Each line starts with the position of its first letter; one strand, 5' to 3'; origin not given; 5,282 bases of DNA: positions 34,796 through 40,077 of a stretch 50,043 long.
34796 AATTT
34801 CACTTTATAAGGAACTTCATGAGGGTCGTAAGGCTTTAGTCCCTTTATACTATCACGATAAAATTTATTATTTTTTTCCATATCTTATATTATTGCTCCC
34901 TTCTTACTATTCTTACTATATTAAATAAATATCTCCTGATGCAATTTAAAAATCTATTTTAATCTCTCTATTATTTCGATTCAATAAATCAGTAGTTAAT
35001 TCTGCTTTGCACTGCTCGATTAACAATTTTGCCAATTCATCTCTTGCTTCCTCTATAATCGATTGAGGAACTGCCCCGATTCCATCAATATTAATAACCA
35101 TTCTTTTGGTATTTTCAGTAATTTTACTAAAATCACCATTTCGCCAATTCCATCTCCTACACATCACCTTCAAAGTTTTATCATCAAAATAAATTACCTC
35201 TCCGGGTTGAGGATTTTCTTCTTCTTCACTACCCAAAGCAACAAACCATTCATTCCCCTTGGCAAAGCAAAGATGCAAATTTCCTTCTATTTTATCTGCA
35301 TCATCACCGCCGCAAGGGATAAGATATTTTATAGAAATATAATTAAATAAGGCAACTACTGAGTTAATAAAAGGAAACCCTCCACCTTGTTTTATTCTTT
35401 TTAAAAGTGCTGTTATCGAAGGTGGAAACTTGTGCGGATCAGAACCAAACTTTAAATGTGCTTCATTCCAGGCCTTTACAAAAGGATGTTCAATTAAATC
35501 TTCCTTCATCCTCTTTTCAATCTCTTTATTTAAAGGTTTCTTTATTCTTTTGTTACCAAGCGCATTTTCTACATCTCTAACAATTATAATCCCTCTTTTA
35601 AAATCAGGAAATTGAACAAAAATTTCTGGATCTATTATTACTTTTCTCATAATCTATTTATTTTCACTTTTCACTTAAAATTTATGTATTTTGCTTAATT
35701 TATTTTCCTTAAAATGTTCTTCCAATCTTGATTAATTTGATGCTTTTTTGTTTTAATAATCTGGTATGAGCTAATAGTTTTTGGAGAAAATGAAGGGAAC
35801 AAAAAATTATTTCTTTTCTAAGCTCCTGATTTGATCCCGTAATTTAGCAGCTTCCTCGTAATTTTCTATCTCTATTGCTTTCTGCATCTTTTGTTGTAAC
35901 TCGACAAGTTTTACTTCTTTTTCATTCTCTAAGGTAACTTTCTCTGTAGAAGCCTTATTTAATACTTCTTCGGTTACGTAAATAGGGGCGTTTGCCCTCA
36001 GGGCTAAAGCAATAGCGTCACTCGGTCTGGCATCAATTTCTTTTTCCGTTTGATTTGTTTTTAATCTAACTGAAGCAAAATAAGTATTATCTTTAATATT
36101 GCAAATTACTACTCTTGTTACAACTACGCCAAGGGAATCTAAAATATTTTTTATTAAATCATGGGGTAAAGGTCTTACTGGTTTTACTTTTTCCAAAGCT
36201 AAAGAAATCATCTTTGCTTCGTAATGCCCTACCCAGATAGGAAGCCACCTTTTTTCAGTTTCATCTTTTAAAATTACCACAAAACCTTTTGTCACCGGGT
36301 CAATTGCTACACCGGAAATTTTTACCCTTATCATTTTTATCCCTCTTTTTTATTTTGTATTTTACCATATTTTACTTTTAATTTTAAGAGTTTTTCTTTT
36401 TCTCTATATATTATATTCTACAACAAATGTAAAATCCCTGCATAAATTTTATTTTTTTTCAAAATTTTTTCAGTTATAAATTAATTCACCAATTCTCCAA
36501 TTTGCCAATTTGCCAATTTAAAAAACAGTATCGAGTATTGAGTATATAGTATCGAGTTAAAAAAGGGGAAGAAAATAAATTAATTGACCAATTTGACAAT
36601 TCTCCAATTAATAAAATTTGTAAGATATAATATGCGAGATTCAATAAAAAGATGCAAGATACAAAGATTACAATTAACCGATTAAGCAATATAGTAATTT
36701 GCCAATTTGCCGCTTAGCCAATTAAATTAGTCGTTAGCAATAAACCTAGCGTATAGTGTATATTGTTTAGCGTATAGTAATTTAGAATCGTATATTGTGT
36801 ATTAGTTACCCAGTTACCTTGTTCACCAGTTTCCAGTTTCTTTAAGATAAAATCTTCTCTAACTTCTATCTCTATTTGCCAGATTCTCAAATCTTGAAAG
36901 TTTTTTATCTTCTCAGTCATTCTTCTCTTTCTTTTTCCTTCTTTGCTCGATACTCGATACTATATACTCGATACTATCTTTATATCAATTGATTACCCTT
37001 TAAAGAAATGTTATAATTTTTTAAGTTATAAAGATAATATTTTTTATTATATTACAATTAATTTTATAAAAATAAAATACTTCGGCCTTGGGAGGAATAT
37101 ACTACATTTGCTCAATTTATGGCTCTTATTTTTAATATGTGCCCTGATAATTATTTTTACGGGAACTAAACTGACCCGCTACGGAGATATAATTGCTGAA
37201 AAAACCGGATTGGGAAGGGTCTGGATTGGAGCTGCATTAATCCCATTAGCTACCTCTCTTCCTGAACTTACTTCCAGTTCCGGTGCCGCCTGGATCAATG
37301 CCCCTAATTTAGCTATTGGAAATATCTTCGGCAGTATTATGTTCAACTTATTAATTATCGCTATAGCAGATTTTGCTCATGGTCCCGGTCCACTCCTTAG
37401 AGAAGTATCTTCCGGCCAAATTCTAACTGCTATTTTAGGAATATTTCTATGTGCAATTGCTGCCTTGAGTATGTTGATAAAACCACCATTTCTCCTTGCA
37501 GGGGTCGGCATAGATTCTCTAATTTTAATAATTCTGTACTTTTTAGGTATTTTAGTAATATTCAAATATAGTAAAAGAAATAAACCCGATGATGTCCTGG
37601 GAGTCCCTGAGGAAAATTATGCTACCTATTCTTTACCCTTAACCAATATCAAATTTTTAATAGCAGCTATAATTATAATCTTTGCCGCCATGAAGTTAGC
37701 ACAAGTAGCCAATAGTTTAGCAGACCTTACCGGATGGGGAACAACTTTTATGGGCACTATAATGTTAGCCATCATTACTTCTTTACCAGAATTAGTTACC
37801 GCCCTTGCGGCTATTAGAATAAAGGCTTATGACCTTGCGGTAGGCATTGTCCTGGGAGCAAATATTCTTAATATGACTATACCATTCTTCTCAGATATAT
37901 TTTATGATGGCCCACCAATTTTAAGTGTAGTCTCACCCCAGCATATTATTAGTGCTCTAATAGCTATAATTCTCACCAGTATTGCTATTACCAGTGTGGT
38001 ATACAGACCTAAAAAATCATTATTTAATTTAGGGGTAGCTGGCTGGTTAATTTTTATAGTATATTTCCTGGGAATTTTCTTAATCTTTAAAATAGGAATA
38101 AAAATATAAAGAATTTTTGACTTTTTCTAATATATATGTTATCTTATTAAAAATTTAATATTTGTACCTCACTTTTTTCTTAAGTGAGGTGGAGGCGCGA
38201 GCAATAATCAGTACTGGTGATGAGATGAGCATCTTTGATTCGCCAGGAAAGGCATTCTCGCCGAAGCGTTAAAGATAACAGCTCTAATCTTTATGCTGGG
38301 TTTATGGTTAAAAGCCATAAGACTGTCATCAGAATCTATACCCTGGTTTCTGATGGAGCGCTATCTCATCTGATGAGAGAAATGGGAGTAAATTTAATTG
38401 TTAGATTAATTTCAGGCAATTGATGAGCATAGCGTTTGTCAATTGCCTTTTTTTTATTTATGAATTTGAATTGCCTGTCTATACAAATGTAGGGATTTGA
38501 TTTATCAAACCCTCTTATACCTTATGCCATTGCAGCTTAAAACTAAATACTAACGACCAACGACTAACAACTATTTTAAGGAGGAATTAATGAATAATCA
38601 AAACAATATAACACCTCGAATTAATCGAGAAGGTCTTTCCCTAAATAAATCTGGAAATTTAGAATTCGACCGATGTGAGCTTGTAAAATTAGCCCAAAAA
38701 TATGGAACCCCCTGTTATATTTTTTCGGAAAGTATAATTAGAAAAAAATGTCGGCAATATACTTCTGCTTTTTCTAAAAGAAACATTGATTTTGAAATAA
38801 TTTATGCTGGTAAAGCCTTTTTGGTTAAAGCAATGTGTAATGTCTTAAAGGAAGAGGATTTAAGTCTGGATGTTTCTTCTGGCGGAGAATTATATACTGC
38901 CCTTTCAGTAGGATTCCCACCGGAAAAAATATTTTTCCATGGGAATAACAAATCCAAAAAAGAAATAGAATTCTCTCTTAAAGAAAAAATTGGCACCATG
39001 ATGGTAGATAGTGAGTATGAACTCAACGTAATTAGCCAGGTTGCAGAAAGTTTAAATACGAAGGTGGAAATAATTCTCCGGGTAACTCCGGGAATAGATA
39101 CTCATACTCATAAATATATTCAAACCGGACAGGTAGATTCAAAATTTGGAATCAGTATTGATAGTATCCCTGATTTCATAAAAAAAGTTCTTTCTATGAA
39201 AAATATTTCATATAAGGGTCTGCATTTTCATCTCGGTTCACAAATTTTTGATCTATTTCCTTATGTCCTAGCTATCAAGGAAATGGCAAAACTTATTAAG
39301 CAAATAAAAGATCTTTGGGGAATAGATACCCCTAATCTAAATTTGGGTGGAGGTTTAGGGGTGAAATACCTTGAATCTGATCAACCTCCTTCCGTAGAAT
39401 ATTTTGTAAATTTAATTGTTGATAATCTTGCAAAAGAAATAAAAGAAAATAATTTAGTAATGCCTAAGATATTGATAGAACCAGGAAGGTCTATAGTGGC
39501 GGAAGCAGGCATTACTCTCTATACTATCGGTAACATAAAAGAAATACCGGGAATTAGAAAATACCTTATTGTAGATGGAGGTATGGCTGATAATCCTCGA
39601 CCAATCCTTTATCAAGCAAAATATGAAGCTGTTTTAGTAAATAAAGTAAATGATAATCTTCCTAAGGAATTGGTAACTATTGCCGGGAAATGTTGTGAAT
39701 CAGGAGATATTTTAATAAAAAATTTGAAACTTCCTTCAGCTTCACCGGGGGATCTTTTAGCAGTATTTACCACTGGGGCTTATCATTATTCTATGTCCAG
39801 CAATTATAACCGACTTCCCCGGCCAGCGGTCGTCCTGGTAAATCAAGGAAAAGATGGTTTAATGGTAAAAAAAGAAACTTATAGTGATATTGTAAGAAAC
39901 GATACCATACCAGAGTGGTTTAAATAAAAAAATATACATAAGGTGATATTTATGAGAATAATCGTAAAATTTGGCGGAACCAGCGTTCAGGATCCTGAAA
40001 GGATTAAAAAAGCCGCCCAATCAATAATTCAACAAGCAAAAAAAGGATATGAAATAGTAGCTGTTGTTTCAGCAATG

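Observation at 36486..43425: Long dispersed copies show that the word repeats belong to larger mosaic elements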

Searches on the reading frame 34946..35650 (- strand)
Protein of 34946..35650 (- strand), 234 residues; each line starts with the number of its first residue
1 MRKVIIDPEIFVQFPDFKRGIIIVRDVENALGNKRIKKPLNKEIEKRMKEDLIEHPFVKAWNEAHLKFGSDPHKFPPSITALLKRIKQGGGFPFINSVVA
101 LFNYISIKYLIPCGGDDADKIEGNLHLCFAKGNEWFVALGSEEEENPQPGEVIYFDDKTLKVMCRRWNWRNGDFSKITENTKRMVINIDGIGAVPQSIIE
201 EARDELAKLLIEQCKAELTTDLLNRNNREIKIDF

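Call 73: search_protein_families(library=pfam, proteins=[window:34946-35650:-], max_evalue=0.00001)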
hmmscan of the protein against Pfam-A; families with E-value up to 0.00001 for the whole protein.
window:34946-35650:- (234 aa): 1 family
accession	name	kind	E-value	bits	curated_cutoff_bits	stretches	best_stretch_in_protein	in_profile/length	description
PF03483.22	B3_4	-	9.5e-27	94.1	29.3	1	60-204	1-163/174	B3/4 domain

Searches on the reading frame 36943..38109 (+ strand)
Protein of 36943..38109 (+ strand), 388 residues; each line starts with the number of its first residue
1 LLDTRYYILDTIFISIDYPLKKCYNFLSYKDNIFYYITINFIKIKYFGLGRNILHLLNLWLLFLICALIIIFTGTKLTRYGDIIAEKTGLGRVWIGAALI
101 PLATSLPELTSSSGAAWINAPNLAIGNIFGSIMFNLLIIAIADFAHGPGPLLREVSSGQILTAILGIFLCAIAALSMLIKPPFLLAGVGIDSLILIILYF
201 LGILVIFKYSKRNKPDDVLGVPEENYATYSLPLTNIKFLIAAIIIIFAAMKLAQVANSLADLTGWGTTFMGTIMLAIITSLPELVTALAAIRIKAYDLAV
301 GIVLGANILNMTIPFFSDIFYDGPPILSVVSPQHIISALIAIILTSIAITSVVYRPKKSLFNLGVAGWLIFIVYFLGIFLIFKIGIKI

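Call 9: search_protein_families(library=pfam, proteins=[window:36943-38109:+])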
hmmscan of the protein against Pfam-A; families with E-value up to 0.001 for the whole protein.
window:36943-38109:+ (388 aa): 1 family
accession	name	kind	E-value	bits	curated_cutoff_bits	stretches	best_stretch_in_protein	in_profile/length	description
PF01699.29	Na_Ca_ex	-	3.4e-26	92.5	24.9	2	59-206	2-149/151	Sodium/calcium exchanger protein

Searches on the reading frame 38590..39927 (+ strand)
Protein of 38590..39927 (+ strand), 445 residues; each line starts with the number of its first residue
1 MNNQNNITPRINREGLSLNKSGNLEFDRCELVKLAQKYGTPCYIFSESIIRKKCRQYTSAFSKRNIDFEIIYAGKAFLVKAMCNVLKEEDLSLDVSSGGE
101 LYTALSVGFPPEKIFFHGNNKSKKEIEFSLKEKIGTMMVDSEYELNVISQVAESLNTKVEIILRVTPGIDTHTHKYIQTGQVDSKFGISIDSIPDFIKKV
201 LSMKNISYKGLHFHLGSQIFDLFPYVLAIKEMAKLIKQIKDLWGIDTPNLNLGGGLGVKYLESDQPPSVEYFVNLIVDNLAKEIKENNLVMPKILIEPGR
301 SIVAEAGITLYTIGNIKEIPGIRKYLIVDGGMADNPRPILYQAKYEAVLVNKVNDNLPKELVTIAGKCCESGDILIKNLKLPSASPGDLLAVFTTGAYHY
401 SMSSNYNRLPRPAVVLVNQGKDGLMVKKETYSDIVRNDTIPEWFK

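Call 9: search_protein_families(library=pfam, proteins=[window:38590-39927:+])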
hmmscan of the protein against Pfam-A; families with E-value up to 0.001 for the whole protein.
window:38590-39927:+ (445 aa): 2 families
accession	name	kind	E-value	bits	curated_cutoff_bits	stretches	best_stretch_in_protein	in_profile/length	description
PF02784.22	Orn_Arg_deC_N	-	1.7e-58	198.3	23.4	1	50-304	4-247/247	Pyridoxal-dependent decarboxylase, pyridoxal binding domain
PF00278.28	Orn_DAP_Arg_deC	-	5.6e-18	65.4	23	1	209-396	5-95/95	Pyridoxal-dependent decarboxylase, C-terminal sheet domain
